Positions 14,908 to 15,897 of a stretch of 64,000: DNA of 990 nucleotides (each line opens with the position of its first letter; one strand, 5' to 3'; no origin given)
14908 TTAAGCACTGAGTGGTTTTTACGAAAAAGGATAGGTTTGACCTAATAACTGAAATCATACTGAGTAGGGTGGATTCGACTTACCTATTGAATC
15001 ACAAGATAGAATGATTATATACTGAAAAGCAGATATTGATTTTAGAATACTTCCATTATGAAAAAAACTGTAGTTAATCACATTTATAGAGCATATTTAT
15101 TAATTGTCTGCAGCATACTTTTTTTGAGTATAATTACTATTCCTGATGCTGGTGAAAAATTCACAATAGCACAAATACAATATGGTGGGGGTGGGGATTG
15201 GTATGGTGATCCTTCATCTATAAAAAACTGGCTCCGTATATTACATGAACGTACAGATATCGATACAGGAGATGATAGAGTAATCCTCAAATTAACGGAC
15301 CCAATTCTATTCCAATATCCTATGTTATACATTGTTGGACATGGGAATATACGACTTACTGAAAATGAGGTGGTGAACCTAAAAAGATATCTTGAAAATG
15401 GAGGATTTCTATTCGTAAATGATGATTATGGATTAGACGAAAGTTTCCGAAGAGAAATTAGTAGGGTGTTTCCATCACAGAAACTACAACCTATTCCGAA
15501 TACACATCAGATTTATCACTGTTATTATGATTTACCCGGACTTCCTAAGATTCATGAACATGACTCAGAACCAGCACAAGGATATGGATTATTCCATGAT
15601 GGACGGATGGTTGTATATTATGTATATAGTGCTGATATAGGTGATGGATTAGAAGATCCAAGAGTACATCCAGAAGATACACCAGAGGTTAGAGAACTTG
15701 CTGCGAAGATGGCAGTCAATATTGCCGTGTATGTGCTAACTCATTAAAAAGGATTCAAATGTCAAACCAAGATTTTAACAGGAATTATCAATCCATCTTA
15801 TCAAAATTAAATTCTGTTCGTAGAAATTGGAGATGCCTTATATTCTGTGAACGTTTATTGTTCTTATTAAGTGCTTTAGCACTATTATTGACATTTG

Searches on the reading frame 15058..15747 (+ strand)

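Call 76: search_protein_families(library=pfam, proteins=[window:15058-15747:+], max_evalue=0.0001)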
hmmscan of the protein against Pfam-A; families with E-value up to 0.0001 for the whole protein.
window:15058-15747:+ (229 aa): 1 family
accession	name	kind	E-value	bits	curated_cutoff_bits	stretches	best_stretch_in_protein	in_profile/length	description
PF13709.12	DUF4159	-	9.4e-59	198.8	25.9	1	36-227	1-202/202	Domain of unknown function (DUF4159)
